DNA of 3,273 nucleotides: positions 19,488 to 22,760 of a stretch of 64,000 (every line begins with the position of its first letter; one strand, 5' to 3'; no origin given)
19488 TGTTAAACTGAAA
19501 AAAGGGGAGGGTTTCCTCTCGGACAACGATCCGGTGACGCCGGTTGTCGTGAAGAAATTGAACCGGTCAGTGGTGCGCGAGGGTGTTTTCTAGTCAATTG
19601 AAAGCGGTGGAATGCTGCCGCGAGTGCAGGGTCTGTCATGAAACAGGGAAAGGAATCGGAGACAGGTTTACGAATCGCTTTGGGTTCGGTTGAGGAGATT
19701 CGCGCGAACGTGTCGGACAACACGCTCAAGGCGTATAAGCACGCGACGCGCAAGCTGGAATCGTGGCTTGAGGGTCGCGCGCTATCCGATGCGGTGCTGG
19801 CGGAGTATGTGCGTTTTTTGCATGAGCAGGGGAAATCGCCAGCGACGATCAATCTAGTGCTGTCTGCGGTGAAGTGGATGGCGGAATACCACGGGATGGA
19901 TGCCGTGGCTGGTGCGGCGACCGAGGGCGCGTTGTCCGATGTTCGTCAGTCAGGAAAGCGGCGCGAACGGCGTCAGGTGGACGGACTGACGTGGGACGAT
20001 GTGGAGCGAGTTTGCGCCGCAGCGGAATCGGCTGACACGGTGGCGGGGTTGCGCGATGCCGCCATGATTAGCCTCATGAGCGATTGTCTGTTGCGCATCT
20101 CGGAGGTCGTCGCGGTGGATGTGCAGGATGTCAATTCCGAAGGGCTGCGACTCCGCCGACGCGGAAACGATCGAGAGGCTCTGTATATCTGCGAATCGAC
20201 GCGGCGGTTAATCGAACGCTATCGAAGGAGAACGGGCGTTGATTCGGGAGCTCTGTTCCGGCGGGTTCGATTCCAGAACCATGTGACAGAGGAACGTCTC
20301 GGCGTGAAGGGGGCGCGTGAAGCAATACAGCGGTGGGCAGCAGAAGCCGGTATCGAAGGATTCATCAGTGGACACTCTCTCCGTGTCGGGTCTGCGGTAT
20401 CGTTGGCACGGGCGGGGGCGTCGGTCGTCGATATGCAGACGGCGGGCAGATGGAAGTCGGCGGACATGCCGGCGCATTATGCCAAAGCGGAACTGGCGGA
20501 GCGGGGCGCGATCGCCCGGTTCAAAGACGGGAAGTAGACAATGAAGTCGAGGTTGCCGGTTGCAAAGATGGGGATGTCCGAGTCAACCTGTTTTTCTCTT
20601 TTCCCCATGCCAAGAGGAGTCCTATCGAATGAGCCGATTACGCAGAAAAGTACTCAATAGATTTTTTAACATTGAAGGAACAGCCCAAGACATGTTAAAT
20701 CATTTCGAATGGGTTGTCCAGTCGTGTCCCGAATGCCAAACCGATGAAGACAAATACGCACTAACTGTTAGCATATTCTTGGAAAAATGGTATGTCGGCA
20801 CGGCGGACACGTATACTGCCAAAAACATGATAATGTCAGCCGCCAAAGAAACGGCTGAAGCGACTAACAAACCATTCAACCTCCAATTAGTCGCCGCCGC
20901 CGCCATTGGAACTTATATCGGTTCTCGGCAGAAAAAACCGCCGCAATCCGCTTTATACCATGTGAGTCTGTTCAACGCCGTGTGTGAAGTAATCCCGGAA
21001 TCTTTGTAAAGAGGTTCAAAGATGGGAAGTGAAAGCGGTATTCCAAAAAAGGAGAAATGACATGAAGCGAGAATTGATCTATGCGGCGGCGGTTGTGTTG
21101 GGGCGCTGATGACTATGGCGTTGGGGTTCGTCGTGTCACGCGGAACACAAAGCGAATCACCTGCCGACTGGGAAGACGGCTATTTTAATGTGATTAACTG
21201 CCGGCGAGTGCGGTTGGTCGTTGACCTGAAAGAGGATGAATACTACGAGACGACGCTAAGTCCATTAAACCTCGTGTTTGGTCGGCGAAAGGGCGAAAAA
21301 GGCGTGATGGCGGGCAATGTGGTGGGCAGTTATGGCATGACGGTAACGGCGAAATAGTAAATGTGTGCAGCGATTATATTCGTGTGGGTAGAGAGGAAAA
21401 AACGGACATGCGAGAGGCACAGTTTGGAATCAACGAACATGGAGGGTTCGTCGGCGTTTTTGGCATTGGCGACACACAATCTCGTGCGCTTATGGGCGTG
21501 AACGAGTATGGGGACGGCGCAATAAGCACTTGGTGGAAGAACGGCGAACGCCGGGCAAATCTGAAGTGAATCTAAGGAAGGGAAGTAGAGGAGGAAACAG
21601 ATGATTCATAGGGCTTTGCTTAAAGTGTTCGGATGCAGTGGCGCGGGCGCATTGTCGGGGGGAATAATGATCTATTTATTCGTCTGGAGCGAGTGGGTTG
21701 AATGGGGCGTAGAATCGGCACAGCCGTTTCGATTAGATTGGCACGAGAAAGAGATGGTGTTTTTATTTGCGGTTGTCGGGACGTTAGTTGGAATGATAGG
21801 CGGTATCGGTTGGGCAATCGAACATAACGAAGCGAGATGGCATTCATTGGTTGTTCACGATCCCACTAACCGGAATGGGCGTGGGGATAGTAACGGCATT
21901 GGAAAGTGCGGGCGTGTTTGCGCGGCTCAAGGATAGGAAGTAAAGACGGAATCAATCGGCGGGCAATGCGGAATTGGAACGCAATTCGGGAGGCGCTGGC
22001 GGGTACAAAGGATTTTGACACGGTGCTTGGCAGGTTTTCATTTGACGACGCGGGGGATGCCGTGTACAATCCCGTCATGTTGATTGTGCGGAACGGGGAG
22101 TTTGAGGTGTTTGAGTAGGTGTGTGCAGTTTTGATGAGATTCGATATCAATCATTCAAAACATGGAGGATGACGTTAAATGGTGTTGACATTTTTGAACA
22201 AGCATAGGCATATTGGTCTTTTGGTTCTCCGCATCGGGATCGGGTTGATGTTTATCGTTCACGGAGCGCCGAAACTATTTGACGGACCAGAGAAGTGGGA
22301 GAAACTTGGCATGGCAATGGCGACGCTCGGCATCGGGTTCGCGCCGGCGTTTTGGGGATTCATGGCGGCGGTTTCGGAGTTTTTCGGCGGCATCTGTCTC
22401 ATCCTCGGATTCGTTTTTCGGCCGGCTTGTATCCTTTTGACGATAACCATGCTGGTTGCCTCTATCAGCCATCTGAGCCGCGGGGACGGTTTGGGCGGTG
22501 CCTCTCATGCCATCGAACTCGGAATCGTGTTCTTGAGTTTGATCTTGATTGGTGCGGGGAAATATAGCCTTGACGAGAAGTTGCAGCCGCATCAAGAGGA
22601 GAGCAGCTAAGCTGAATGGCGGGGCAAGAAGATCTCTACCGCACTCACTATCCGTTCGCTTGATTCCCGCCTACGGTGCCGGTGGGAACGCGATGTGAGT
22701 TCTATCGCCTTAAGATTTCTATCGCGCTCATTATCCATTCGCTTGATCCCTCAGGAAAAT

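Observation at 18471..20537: GC-rich two-gene foreign island (unknown 339-aa protein plus tyrosine recombinase) behind a perfect consensus sigma70 promoter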

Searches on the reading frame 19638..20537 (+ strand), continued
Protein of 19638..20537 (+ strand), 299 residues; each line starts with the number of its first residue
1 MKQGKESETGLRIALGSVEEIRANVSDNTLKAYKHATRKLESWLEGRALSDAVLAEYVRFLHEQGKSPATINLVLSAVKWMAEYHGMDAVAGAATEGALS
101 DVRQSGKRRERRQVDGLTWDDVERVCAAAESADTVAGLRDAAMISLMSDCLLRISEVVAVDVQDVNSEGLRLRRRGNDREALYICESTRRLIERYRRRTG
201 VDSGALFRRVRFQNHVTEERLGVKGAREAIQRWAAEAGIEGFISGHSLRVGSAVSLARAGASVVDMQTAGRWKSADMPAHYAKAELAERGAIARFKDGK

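Call 65: find_encoding_contigs(protein=P0416, flank=6000, max_places=3)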
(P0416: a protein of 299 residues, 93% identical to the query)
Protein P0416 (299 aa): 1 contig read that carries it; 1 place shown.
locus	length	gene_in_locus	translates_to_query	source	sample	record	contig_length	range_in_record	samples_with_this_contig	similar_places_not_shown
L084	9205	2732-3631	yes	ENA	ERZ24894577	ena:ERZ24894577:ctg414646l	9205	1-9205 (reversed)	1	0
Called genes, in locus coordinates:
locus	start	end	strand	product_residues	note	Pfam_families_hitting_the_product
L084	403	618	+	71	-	-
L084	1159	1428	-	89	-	-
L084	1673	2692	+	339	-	-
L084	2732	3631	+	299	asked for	PF00589:Phage_integrase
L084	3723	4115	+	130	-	-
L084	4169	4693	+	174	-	-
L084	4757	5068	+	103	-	-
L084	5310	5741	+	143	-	PF07681:DoxX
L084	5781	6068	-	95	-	-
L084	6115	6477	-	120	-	-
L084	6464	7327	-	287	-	-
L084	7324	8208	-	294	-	PF08867:FRG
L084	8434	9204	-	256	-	?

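Call 78: find_encoding_contigs(protein=P0418, flank=7000, max_places=2)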
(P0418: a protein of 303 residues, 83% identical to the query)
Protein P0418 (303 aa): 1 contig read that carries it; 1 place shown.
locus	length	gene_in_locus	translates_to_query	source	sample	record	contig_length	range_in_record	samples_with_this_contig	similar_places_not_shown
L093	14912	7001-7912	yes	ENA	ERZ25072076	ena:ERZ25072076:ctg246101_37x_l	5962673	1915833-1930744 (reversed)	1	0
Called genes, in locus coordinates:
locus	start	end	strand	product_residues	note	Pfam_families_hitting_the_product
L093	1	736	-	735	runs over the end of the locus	PF00675:Peptidase_M16, PF05193:Peptidase_M16_C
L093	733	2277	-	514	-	PF00675:Peptidase_M16 (weak), PF05193:Peptidase_M16_C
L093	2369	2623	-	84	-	PF21349:RUBY_RBDX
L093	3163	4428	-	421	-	PF00672:HAMP, PF00512:HisKA, PF02518:HATPase_c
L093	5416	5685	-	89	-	-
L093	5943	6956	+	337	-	-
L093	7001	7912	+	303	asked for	PF02899:Phage_int_SAM_1 (faint), PF00589:Phage_integrase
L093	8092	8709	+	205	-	PF21818:DUF6884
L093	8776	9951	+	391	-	PF13433:Peripla_BP_5, PF13458:Peripla_BP_6, PF01094:ANF_receptor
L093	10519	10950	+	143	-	PF07681:DoxX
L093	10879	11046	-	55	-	-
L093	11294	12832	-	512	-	-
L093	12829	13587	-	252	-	PF08867:FRG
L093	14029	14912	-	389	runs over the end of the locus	PF22025:ThiI_fer, PF02926:THUMP, PF02568:ThiI, PF06508:QueC (faint)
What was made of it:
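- Other indel hot spots lie nearby (calls 65, 78).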

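Call 79: find_encoding_contigs(protein=P0417, flank=7000, max_places=2)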
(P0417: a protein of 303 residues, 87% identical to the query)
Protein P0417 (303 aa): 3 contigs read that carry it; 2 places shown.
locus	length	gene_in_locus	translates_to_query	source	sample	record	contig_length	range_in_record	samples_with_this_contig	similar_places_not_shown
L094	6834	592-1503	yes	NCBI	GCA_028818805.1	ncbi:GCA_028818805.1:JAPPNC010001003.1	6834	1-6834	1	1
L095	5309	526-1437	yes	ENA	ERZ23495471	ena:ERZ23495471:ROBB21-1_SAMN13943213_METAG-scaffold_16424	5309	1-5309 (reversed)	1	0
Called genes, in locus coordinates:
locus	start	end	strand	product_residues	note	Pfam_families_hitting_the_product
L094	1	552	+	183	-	?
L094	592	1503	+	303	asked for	PF02899:Phage_int_SAM_1 (weak), PF00589:Phage_integrase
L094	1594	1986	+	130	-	-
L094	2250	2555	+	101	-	-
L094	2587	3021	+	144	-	-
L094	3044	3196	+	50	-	-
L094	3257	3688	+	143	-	PF07681:DoxX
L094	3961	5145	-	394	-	PF22025:ThiI_fer, PF02926:THUMP, PF02568:ThiI, PF06508:QueC (faint)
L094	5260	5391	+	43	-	-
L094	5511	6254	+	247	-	PF00481:PP2C (weak), PF13672:PP2C_2, PF07228:SpoIIE (faint)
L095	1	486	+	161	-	?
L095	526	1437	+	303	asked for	PF02899:Phage_int_SAM_1 (weak), PF00589:Phage_integrase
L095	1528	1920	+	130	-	-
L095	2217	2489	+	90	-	-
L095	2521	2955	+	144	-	-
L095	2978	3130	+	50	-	-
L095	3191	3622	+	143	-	PF07681:DoxX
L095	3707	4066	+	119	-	-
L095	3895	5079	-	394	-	PF22025:ThiI_fer, PF02926:THUMP, PF02568:ThiI, PF06508:QueC (faint)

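Call 81: search_protein_families(library=pfam, proteins=[L084:3723-4115:+, L084:4169-4693:+, L084:4757-5068:+, L094:2587-3021:+, L082:7379-7783:+, L082:7962-8438:+, L082:8673-9395:+], max_evalue=0.01)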
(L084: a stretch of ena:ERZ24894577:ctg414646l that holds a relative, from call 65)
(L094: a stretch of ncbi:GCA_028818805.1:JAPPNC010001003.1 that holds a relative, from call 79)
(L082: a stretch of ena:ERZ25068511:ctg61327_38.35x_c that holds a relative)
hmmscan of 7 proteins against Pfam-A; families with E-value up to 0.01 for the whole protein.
L084:3723-4115:+ (130 aa): 0 families

L084:4169-4693:+ (174 aa): 0 families

L084:4757-5068:+ (103 aa): 0 families

L094:2587-3021:+ (144 aa): 0 families

L082:7379-7783:+ (134 aa): 0 families

L082:7962-8438:+ (158 aa): 0 families

L082:8673-9395:+ (240 aa): 0 families

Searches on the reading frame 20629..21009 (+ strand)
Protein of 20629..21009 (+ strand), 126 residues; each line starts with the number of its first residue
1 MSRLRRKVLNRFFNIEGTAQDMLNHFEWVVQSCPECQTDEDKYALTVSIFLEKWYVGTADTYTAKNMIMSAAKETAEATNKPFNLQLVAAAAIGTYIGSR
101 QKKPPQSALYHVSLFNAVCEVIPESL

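Call 4: search_protein_families(library=pfam, proteins=[window:20629-21009:+], max_evalue=0.1)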
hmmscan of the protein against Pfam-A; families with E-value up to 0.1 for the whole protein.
window:20629-21009:+ (126 aa): 0 families

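Call 5: search_protein_families(library=ncbifam, proteins=[window:20629-21009:+], max_evalue=0.1)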
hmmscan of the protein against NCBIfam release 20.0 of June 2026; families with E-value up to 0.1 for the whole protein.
window:20629-21009:+ (126 aa): 1 family
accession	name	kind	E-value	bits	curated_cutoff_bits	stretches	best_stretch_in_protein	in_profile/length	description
NF046097.1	CV_2116_dom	domain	0.098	12.8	58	0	29-77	8-54/75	CV_2116 domain-containing protein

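Call 16: search_protein_families(library=padloc, proteins=[window:20629-21009:+], max_evalue=0.1)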
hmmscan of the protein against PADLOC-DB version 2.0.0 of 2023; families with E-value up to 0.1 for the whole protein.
window:20629-21009:+ (126 aa): 0 families

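Call 17: search_protein_families(library=phrogs, proteins=[window:20629-21009:+], max_evalue=0.1)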
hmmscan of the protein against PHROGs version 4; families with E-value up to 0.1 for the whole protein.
window:20629-21009:+ (126 aa): 0 families

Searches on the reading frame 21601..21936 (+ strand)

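Call 4: search_protein_families(library=pfam, proteins=[window:21601-21936:+], max_evalue=0.1)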
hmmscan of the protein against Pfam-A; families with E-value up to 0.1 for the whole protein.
window:21601-21936:+ (111 aa): 0 families

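Call 5: search_protein_families(library=ncbifam, proteins=[window:21601-21936:+], max_evalue=0.1)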
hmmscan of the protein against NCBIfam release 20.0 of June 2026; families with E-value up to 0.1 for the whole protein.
window:21601-21936:+ (111 aa): 0 families

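Call 16: search_protein_families(library=padloc, proteins=[window:21601-21936:+], max_evalue=0.1)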
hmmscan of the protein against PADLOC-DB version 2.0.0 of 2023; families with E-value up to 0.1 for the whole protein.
window:21601-21936:+ (111 aa): 0 families

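Call 17: search_protein_families(library=phrogs, proteins=[window:21601-21936:+], max_evalue=0.1)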
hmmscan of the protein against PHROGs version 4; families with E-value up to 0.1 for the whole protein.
window:21601-21936:+ (111 aa): 1 family
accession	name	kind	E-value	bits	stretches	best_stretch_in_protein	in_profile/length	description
phrog_37644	-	unknown function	0.046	14.9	1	59-89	14-44/90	-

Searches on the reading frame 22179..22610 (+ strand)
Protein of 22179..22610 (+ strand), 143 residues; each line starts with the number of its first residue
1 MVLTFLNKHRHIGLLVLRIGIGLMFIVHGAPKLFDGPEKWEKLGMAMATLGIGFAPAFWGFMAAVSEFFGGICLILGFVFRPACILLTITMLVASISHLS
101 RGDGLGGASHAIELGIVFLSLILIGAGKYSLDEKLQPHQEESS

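Call 4: search_protein_families(library=pfam, proteins=[window:22179-22610:+], max_evalue=0.1)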
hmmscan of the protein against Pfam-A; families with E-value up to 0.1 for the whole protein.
window:22179-22610:+ (143 aa): 3 families
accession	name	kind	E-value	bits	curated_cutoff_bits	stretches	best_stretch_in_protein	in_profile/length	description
PF07681.17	DoxX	-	5.6e-16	59.4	23.6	1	13-96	1-81/85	DoxX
PF13564.11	DoxX_2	-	2.3e-06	28.1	26.3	1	19-108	4-88/103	DoxX-like family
PF07291.16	MauE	-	0.0034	18.1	27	1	13-96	4-85/128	Methylamine utilisation protein MauE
